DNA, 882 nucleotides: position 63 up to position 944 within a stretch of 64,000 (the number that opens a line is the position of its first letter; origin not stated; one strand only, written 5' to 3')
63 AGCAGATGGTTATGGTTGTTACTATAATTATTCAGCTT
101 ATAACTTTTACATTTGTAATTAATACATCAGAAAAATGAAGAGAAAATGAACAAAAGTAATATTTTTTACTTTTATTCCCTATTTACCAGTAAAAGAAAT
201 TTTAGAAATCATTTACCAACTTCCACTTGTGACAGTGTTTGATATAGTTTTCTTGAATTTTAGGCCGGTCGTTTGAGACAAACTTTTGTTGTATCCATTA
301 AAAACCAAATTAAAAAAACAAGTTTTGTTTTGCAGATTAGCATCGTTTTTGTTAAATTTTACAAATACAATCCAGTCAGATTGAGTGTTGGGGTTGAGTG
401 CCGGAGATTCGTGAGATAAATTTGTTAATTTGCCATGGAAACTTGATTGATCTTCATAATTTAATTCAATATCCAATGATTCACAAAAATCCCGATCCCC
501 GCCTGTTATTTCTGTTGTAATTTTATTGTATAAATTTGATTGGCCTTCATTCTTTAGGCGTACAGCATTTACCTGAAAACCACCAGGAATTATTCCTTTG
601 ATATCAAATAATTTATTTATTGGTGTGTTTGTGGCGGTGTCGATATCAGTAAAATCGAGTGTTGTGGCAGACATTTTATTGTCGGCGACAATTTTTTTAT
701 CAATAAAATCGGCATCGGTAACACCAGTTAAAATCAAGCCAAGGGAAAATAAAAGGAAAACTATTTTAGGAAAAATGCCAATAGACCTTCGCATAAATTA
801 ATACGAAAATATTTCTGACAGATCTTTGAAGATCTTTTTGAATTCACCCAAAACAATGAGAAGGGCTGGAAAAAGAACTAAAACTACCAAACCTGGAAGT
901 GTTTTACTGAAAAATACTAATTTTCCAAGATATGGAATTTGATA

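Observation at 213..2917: TasA/camelysin-SipW-TasA cluster next to a lamin-tail-domain surface protein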

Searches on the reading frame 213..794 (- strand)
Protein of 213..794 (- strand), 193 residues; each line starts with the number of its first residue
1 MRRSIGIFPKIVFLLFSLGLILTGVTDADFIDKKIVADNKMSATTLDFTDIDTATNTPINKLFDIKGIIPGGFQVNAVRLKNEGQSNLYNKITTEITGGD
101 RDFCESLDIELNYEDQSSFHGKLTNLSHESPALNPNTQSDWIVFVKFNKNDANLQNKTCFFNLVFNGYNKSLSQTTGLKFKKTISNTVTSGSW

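Call 3: search_protein_families(library=pfam, proteins=[window:213-794:-], max_evalue=1)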
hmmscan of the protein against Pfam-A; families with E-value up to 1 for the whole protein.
window:213-794:- (193 aa): 0 families

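Call 4: search_protein_families(library=ncbifam, proteins=[window:213-794:-], max_evalue=1)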
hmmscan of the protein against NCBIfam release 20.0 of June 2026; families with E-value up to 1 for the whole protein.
window:213-794:- (193 aa): 2 families
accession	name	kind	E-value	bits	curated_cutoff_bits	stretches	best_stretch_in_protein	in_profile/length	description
NF058635.1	lipoprot_YvcA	equivalog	0.022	14.5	285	1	10-45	3-38/234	lipoprotein YvcA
TIGR01320.1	mal_quin_oxido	equivalog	0.066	11.9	549.95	1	98-193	172-264/482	malate dehydrogenase (quinone)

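Call 10: search_solved_structures(query=window:213-794:-, max_evalue=10, show_alignments=2)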
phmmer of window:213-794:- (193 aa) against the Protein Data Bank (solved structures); distinct sequences matched with E-value up to 10: 1.
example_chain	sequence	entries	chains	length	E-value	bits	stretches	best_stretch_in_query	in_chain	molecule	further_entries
1t0y_A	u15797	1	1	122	0.17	14.9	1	51-125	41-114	tubulin folding cofactor B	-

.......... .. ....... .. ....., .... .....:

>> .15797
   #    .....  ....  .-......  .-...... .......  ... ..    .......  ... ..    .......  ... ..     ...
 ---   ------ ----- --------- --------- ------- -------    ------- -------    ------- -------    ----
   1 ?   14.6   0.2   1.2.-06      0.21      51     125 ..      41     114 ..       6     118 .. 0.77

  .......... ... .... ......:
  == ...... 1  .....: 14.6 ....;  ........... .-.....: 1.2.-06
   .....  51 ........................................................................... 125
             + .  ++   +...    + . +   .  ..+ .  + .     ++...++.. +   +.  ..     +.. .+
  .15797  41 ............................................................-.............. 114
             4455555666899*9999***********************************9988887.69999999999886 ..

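Call 12: find_homologous_proteins(query=window:213-794:-, max_evalue=0.001)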
Query window:213-794:- (193 aa): 11 proteins with E <= 0.001 among 109 candidates.
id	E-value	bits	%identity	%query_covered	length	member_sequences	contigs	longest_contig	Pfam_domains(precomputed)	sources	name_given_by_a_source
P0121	1.3e-122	424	100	100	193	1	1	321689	-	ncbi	-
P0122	8.8e-92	324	77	100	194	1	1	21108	-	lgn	-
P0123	1.2e-91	323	75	100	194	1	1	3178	-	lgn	-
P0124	4.3e-89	315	75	98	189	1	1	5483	-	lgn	-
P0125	4.6e-85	302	68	100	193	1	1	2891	-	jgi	jgi:hypothetical protein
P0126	8.5e-85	301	72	100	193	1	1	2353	-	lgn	-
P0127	2.2e-83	297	72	100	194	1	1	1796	-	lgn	-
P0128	1.4e-81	291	68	100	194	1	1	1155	-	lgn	-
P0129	2.3e-78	280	63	100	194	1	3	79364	-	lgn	-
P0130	1.1e-73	265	62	98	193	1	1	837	-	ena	-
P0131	1.2e-68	249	73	79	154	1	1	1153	-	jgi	jgi:hypothetical protein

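Call 28: predict_structure(alignment_id=A1)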
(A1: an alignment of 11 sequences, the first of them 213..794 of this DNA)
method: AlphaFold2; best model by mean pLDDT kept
length: 193 residues; sequences in the alignment: 11
mean_pLDDT: 41.4   pTM: 0.33
mean pLDDT of the five models: 41.4, 40.8, 39.6, 39.2, 38.9
residues with pLDDT >= 90: 0; 70-90: 2; 50-70: 45; < 50: 146
segments of 3 or more residues with pLDDT < 50: 1-4, 22-73, 84-86, 88-90, 95-140, 159-183, 190-193
pLDDT, mean of each block of 10 residues (from residue 1): 54 63 35 25 25 24 31 47 49 45 40 38 34 40 53 50 44 41 48 42
secondary structure, 60 per line:
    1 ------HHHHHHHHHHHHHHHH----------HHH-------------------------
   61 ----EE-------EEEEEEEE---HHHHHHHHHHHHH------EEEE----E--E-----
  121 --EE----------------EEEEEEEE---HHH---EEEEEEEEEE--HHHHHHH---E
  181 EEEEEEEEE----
elements in order: H7-22 E74-81 H85-97 E104-107 E141-148 E158-167 H170-176 E180-189

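Call 47: search_solved_structures(query=A3, max_evalue=10, show_alignments=2)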
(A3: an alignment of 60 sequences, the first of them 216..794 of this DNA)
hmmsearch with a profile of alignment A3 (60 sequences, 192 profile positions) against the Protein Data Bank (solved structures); distinct sequences matched with E-value up to 10: 3.
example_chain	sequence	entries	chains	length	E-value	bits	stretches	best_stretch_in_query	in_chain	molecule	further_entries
9j1j_F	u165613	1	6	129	0.23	14.2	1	56-111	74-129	DUF5072 domain-containing protein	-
4acv_A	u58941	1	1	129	0.48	13.1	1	58-111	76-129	PROPHAGE LAMBDALM01, ANTIGEN B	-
4acv_B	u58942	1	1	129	0.5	13.1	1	58-111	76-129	PROPHAGE LAMBDALM01, ANTIGEN B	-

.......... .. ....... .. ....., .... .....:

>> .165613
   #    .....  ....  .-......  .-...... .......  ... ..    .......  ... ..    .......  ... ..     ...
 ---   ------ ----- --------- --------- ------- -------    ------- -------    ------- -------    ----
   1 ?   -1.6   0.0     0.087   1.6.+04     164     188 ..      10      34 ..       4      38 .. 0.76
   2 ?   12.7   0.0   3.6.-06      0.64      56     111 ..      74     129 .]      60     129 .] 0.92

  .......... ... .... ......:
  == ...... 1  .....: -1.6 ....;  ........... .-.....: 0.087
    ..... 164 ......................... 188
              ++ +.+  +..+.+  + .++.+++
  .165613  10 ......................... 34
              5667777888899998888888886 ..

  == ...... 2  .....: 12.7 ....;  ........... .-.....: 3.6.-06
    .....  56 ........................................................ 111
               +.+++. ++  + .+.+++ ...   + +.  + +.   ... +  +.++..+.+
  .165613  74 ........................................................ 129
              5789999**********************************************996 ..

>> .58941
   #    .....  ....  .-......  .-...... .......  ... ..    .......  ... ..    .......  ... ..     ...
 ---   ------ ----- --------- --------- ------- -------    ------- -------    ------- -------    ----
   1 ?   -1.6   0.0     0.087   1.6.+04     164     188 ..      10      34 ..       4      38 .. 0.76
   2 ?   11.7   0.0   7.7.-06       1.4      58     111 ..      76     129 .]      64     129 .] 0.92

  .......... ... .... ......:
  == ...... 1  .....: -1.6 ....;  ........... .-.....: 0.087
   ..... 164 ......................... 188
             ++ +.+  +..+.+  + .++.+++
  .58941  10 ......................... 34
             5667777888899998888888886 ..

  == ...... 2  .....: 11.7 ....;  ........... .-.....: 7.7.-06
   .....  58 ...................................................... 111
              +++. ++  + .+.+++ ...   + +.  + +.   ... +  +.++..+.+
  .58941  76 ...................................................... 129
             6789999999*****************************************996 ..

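Call 49: search_protein_families(library=pfam, alignment_id=A3, max_evalue=0.1)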
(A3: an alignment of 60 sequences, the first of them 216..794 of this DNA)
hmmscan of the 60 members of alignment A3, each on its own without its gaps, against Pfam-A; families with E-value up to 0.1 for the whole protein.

A. member 1, window:216-794:- (193 aa): 0 families

B. families by the number of members that match (of 60 scanned): 14 families
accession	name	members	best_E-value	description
PF12389.13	Peptidase_M73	5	0.0022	Camelysin metallo-endopeptidase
PF21310.3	OCRL-like_ASH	1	0.0063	Inositol polyphosphate 5-phosphatase OCRL-like, ASH domain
PF22997.1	CHS4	1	0.016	Chitin synthase 4-like domain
PF25210.1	Kelch_FKB95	1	0.028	FKB95, Kelch-repeats domain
PF22004.1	SPAR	1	0.034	Small regulatory polypeptide of amino acid response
PF22670.1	Gp10_D3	1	0.035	Baseplate wedge protein gp10 domain 3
PF15113.11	TMEM117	1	0.041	TMEM117 protein family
PF06519.16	TolA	1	0.057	TolA C-terminal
PF19822.4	DUF6304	1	0.062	Family of unknown function (DUF6304)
PF17011.10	DUF5093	1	0.07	Domain of unknown function (DUF5093)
PF20130.4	DUF6520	1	0.087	Family of unknown function (DUF6520)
PF25192.1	DiatomPyrShell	1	0.092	Diatom pyrenoid shell protein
PF08072.16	BDHCT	1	0.095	BDHCT (NUC031) domain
PF20068.4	Amphi-Trp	1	0.096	Amphi-Trp domain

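Call 74: search_protein_representatives(alignment_id=A1)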
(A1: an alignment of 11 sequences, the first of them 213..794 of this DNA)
Query: 11 sequences, 194 profile positions. Proteins with E-value up to 0.001 (for the whole library): 322; up to 1e-10: 152; up to 1e-30: 13. The best 150 are listed.
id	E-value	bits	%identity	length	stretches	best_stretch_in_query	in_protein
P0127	2.0e-107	373.5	-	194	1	1-194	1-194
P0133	6.9e-46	172.8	-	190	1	8-193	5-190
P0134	6.3e-41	156.6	-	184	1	10-190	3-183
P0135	7.8e-39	149.8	-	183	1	8-193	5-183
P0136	4.9e-38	147.2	-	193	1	8-193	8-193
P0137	5.6e-37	143.7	-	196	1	5-193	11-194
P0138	8.4e-37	143.1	-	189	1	1-193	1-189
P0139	1.9e-36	142.0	-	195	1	5-193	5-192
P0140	2.4e-36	141.7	-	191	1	9-193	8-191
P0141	4.2e-36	140.9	-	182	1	14-193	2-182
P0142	4.1e-34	134.4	-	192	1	13-193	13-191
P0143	1.4e-33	132.6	-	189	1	8-193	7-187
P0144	1.7e-33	132.3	-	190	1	11-190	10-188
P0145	1.9e-30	122.4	-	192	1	11-193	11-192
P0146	3.9e-30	121.4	-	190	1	6-166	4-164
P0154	3.6e-29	118.2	-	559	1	7-193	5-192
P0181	1.5e-24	103.2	-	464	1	10-193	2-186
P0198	3.0e-22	95.6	-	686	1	7-193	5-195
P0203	1.3e-21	93.6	-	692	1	8-193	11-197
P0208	5.2e-21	91.6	-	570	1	7-190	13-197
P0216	3.8e-20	88.8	-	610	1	7-193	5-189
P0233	4.1e-17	78.9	-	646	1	6-193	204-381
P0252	3.7e-14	69.3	-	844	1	4-193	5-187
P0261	1.8e-13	67.0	-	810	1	8-193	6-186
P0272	7.5e-12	61.7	-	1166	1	8-193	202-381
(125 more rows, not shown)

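Call 75: search_protein_families(library=pfam, proteins=[P0154, P0181, P0198, P0203, P0208, P0216, P0233, P0252, P0261, P0272], max_evalue=0.001)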
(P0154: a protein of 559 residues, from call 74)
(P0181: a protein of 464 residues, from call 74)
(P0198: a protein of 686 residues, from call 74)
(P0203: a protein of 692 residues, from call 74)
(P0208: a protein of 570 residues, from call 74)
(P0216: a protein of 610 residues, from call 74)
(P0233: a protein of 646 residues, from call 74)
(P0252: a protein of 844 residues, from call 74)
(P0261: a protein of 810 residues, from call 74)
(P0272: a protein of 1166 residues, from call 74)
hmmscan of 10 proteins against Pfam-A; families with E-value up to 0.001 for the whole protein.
P0154 (559 aa): 3 families
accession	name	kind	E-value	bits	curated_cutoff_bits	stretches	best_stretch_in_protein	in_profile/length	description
PF00932.25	LTD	-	1.1e-12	48.7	34.3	1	299-399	6-95/109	Lamin Tail Domain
PF16656.11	Pur_ac_phosph_N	-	2.8e-07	31.5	30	1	205-288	6-93/93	Purple acid Phosphatase, N-terminal domain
PF12389.13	Peptidase_M73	-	9.9e-05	22.7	22.5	1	11-88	12-79/196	Camelysin metallo-endopeptidase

P0181 (464 aa): 2 families
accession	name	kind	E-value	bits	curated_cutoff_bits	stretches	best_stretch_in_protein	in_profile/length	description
PF00932.25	LTD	-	1.5e-19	70.8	34.3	1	191-311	2-107/109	Lamin Tail Domain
PF12389.13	Peptidase_M73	-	0.00017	21.9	22.5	1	6-81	11-79/196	Camelysin metallo-endopeptidase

P0198 (686 aa): 2 families
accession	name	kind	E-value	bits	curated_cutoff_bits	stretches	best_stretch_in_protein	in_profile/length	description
PF00932.25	LTD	-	6.2e-17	62.4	34.3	1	395-514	4-108/109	Lamin Tail Domain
PF24517.2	CBM96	-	7.9e-11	42.5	26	1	203-388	2-163/164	Carbohydrate-binding module family 96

P0203 (692 aa): 2 families
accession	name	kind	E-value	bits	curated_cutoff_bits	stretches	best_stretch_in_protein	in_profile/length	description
PF00932.25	LTD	-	1.7e-19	70.6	34.3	1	429-542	3-108/109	Lamin Tail Domain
PF12389.13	Peptidase_M73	-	0.00076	19.8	22.5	0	16-92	10-79/196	Camelysin metallo-endopeptidase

P0208 (570 aa): 1 family
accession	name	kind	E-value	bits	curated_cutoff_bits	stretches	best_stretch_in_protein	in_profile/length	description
PF00932.25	LTD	-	1e-12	48.8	34.3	1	324-433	3-108/109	Lamin Tail Domain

P0216 (610 aa): 2 families
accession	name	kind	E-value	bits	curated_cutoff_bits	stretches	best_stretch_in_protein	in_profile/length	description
PF00932.25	LTD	-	5.8e-11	43.2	34.3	1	399-508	6-104/109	Lamin Tail Domain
PF12389.13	Peptidase_M73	-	1.8e-05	25.1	22.5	1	11-107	10-108/196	Camelysin metallo-endopeptidase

P0233 (646 aa): 3 families
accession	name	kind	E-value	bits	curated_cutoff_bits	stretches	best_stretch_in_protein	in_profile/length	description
PF00932.25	LTD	-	8.5e-19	68.4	34.3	1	382-489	7-108/109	Lamin Tail Domain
PF00717.28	Peptidase_S24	-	5e-08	33.1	23.3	1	35-102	31-92/116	Peptidase S24-like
PF12389.13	Peptidase_M73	-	0.0001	22.7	22.5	1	213-280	12-79/196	Camelysin metallo-endopeptidase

P0252 (844 aa): 2 families
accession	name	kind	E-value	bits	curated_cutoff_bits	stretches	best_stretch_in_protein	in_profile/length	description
PF00932.25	LTD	-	3.3e-13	50.4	34.3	1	557-670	4-104/109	Lamin Tail Domain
PF00041.27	fn3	-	6e-05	23.6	25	1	448-532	2-68/84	Fibronectin type III domain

P0261 (810 aa): 3 families
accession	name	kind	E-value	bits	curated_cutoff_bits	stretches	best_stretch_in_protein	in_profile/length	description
PF00932.25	LTD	-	8.4e-08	33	34.3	1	560-678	7-108/109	Lamin Tail Domain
PF12389.13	Peptidase_M73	-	1.5e-06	28.6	22.5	1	9-80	10-79/196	Camelysin metallo-endopeptidase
PF19077.6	Big_13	-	1.6e-06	28.9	27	0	249-292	61-102/102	Bacterial Ig-like domain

P0272 (1166 aa): 4 families
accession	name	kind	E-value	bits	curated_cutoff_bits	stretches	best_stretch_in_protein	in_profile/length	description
PF00932.25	LTD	-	4.6e-08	33.9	34.3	1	842-948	4-99/109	Lamin Tail Domain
PF00041.27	fn3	-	2.9e-07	31.1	25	1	725-817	4-71/84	Fibronectin type III domain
PF16656.11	Pur_ac_phosph_N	-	3.3e-05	24.8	30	1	730-825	7-89/93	Purple acid Phosphatase, N-terminal domain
PF19077.6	Big_13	-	0.00047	21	27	0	423-479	44-101/102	Bacterial Ig-like domain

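Call 77: search_protein_families(library=pfam, alignment_id=A4, max_evalue=0.001)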
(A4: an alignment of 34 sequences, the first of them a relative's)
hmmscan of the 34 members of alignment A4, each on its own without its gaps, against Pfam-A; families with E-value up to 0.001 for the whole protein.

A. member 1, P0199 (316 aa): 1 family
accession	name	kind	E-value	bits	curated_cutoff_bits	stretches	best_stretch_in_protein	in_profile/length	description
PF12389.13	Peptidase_M73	-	3.1e-06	27.6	22.5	1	16-86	15-78/196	Camelysin metallo-endopeptidase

B. families by the number of members that match (of 34 scanned): 9 families
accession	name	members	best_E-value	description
PF00932.25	LTD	22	1.7e-18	Lamin Tail Domain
PF12389.13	Peptidase_M73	14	2.6e-10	Camelysin metallo-endopeptidase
PF10342.15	Kre9_KNH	2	4.6e-08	Kre9/KNH-like N-terminal Ig-like domain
PF00717.28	Peptidase_S24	1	9.3e-09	Peptidase S24-like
PF16656.11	Pur_ac_phosph_N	1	1e-06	Purple acid Phosphatase, N-terminal domain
PF00041.27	fn3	1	3.5e-05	Fibronectin type III domain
PF10502.14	Peptidase_S26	1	0.00017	Signal peptidase, peptidase S26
PF19077.6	Big_13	1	0.00026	Bacterial Ig-like domain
PF17957.7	Big_7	1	0.00089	Bacterial Ig domain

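Call 78: find_homologous_proteins(query=A3, max_evalue=0.00001)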
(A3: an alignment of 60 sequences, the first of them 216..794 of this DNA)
Query A3 (60 sequences) (193 aa, profile of the alignment): 21 proteins with E <= 0.00001 among 8000 candidates.
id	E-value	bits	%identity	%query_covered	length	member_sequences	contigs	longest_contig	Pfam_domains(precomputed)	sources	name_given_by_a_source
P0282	9.6e-62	226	36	100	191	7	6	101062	-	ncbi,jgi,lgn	jgi:hypothetical protein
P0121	5.0e-60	220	100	100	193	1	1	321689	-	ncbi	-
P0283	7.1e-59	217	35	95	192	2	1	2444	-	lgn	-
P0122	1.3e-58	216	77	100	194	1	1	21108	-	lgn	-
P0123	2.8e-58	215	75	100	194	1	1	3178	-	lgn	-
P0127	1.1e-56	209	72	100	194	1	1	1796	-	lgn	-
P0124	1.4e-56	209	75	98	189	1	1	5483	-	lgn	-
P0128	3.3e-56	208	68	100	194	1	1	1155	-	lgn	-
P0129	3.5e-55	205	63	100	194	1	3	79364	-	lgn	-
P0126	9.2e-55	203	72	100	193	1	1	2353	-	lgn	-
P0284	2.0e-54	202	27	87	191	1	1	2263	-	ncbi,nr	ncbi:MAG: hypothetical protein NUV52_02165 [Candidatus Roizmanbacteria bacterium]|nr:hypothetical pr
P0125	3.6e-54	201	68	100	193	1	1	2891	-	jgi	jgi:hypothetical protein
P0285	9.8e-54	200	31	90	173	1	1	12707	-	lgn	-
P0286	1.9e-52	196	30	90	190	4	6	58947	-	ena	-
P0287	8.6e-52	193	32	87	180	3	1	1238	-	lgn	-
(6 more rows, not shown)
